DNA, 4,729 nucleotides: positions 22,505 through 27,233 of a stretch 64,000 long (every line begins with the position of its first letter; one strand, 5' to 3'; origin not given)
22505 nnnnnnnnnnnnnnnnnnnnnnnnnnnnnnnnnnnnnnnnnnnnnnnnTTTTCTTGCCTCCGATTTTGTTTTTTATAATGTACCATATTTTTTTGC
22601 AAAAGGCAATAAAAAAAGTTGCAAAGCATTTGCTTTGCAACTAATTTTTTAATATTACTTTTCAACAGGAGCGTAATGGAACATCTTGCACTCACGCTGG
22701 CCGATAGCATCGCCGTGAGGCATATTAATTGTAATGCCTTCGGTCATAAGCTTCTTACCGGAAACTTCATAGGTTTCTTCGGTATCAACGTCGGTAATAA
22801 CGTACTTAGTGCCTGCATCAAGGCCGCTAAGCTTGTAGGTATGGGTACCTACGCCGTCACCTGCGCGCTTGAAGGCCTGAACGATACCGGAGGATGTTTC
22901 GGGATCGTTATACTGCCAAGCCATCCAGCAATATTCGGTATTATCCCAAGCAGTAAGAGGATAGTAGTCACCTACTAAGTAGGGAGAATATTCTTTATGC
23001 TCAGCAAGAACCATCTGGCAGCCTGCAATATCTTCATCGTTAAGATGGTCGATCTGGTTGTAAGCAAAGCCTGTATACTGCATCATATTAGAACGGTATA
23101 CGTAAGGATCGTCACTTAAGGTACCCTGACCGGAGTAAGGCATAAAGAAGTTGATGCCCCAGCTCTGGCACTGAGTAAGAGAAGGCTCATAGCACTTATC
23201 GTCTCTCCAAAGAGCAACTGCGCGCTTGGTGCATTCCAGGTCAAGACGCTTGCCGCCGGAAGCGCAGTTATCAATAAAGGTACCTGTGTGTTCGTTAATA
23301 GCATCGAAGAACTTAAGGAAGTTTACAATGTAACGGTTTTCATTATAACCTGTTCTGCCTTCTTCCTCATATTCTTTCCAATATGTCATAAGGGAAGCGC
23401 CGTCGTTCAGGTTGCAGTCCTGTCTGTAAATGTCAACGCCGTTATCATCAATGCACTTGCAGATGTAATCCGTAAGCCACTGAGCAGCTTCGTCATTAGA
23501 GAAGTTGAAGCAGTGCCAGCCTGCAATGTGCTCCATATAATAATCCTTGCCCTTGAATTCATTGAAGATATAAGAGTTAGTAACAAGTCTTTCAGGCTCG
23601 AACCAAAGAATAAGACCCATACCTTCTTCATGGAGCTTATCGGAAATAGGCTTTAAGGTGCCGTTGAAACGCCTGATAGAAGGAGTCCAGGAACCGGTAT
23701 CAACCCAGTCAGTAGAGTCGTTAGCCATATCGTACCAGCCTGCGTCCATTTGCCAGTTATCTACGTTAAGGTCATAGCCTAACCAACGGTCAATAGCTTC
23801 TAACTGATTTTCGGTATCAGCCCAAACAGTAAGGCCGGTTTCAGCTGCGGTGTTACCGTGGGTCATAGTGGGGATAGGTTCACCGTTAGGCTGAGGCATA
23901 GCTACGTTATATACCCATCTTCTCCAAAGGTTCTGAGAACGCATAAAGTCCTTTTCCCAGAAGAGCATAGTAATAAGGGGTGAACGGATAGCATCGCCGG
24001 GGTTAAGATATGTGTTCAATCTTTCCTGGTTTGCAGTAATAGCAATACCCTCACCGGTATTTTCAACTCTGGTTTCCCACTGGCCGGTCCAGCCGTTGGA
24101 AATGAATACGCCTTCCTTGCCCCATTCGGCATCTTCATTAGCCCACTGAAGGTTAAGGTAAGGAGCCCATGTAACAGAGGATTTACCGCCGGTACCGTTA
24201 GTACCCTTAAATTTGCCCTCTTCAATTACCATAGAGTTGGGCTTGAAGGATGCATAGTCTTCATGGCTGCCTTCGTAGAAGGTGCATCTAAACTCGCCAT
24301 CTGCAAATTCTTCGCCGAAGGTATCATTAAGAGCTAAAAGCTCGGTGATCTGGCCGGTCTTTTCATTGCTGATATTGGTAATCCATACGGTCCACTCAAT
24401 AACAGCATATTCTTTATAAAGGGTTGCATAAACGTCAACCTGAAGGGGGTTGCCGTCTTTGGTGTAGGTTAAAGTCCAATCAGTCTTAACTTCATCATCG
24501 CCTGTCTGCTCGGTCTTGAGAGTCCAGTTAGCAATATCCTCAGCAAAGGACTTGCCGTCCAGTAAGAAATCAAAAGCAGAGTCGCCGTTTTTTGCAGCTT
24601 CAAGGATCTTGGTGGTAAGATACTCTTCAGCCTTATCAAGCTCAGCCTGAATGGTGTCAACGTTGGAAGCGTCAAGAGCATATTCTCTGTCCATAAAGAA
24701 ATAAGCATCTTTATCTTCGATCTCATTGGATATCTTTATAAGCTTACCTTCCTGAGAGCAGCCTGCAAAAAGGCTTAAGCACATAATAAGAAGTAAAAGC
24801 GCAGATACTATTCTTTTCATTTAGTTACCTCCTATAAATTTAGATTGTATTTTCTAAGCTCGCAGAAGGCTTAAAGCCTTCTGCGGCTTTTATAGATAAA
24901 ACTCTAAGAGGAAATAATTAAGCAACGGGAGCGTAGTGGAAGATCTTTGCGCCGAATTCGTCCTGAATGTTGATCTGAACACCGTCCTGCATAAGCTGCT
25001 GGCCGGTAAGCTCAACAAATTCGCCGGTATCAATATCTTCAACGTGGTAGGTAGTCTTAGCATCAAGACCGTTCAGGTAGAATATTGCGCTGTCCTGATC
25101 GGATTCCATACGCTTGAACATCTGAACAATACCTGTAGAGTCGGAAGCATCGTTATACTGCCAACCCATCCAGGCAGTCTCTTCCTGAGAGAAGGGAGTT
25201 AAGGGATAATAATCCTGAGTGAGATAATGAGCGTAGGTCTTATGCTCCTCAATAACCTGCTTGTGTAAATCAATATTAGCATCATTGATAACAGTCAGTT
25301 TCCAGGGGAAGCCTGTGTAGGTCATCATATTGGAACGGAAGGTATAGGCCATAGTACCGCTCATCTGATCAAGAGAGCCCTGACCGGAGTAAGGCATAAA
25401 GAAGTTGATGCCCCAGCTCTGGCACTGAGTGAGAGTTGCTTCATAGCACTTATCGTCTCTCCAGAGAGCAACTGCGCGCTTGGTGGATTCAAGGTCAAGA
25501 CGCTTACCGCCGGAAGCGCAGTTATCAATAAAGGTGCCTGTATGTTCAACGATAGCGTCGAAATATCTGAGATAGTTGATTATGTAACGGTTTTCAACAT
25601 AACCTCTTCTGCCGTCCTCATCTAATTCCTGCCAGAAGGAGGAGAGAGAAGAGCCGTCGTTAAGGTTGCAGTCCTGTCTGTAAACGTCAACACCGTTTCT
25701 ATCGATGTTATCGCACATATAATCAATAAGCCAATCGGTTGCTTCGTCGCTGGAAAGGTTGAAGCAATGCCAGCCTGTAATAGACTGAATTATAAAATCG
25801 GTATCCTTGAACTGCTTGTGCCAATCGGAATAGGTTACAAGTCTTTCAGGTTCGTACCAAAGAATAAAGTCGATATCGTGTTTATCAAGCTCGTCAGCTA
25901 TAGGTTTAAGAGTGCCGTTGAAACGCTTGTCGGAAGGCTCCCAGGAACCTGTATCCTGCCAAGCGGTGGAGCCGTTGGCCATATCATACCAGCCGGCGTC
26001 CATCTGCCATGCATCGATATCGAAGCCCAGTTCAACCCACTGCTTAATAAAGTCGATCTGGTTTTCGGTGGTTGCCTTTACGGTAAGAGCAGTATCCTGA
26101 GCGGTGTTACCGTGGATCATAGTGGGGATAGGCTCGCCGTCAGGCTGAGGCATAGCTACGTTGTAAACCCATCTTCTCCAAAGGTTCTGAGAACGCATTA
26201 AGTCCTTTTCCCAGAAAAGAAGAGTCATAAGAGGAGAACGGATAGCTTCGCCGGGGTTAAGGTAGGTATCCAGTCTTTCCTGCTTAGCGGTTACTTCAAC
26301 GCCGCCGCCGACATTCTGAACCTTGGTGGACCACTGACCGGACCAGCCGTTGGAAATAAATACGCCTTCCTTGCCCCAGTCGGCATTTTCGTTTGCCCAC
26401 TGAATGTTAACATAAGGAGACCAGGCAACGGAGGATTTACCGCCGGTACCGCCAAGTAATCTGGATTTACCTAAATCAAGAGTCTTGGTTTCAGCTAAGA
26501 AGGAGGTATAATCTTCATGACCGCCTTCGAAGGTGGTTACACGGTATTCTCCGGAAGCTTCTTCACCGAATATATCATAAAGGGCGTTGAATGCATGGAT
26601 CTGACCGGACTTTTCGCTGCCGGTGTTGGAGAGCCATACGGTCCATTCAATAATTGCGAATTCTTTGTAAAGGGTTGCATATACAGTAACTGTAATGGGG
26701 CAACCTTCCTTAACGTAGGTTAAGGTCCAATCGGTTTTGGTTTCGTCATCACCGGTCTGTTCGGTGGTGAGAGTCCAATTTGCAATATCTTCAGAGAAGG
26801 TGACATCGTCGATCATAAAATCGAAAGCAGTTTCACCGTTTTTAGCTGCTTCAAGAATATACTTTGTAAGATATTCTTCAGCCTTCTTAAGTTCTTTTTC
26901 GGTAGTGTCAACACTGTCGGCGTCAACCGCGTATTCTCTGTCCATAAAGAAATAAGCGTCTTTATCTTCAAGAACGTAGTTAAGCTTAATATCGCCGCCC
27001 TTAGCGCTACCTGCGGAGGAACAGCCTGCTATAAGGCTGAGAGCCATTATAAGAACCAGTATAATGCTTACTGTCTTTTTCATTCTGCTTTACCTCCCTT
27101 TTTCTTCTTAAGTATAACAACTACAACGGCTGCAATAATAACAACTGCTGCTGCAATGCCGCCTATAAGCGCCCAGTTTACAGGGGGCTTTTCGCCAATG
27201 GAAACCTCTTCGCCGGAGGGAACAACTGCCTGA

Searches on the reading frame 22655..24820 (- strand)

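Call 3: search_protein_families(library=pfam, proteins=[window:22655-24820:-], max_evalue=1)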
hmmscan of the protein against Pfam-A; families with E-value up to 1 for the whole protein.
window:22655-24820:- (721 aa): 4 families
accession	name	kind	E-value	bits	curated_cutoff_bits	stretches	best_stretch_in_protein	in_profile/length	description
PF02065.24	Melibiase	-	4.4e-14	52.7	27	1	349-542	68-261/347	Melibiase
PF16874.11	Glyco_hydro_36C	-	1.5e-08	35.4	27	1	632-704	1-69/77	Glycosyl hydrolase family 36 C-terminal domain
PF01055.32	Glyco_hydro_31_2nd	-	3.5e-06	27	23.5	1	335-473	20-160/328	Glycosyl hydrolases family 31 TIM-barrel domain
PF16875.11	Glyco_hydro_36N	-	0.012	15.5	27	1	112-258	98-235/253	Glycosyl hydrolase family 36 N-terminal domain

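Call 4: search_protein_families(library=ncbifam, proteins=[window:22655-24820:-], max_evalue=1)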
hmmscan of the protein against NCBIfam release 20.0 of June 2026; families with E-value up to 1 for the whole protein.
window:22655-24820:- (721 aa): 1 family
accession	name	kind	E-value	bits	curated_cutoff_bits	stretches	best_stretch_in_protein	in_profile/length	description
NF053652.1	BtArabpyrBAD1528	equivalog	9e-15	53.7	1100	1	353-533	345-525/730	beta-L-arabinopyranosidase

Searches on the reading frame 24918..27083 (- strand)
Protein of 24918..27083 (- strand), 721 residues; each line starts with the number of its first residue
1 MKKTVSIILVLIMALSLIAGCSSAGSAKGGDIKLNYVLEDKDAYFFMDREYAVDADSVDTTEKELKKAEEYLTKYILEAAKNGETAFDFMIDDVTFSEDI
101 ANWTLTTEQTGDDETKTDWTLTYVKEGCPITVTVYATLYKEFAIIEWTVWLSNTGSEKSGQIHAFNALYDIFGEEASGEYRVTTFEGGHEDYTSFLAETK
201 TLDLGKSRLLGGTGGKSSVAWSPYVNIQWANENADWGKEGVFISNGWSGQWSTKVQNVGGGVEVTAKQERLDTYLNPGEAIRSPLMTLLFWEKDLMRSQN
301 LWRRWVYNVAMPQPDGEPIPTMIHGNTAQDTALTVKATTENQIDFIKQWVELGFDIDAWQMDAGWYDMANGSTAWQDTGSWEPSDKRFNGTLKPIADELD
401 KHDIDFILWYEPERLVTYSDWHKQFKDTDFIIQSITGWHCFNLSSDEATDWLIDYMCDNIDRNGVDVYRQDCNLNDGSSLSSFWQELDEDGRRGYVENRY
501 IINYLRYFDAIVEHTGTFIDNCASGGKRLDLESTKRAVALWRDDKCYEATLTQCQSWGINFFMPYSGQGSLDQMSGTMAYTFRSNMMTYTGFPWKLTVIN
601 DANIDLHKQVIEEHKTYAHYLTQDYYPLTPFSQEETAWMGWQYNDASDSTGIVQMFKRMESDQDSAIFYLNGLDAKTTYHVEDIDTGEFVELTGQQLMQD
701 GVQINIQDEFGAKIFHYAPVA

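Call 3: search_protein_families(library=pfam, proteins=[window:24918-27083:-], max_evalue=1)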
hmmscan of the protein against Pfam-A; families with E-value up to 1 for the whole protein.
window:24918-27083:- (721 aa): 2 families
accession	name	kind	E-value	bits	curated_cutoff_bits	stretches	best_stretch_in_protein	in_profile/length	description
PF02065.24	Melibiase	-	4.7e-13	49.3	27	1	345-615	63-338/347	Melibiase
PF16874.11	Glyco_hydro_36C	-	5e-09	36.9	27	1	638-716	1-76/77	Glycosyl hydrolase family 36 C-terminal domain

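Call 4: search_protein_families(library=ncbifam, proteins=[window:24918-27083:-], max_evalue=1)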
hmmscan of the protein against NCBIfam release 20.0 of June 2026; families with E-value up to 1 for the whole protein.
window:24918-27083:- (721 aa): 2 families
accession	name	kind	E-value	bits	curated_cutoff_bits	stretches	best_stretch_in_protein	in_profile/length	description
NF053652.1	BtArabpyrBAD1528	equivalog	4.7e-11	41.4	1100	1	337-536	328-525/730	beta-L-arabinopyranosidase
NF041844.1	lipo_RadB_fam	equivalog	0.011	15.9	70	1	1-86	1-87/180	RadB family lipoprotein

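Call 56: search_solved_structures(query=window:24918-27083:-, max_evalue=0.001)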
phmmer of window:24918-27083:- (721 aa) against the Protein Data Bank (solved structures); distinct sequences matched with E-value up to 0.001: 10.
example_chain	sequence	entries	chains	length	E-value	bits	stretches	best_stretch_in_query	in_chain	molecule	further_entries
2yfn_A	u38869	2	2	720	1.3e-16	63.2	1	125-704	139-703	ALPHA-GALACTOSIDASE-SUCROSE KINASE AGASK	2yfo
2xn0_A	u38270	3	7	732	1.7e-15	59.5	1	121-719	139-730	ALPHA-GALACTOSIDASE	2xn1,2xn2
3mi6_A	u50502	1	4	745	6.4e-13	51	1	347-686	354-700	Alpha-galactosidase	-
4fnr_A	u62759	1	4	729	2.7e-12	48.9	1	133-701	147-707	Alpha-galactosidase AgaA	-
4fnp_A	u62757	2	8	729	3.9e-12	48.4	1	133-685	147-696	Alpha-galactosidase AgaA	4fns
4fnq_A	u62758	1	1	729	1.1e-11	46.9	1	271-699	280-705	Alpha-galactosidase AgaB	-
4fnu_A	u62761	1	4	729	1.4e-11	46.5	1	133-701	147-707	Alpha-galactosidase AgaA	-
4fnt_A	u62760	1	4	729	1.9e-11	46.1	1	133-685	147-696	Alpha-galactosidase AgaA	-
6phu_A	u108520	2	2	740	9.8e-08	33.9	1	340-682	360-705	Alpha-galactosidase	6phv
6phw_A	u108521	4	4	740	3.7e-07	32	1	340-682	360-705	Alpha-galactosidase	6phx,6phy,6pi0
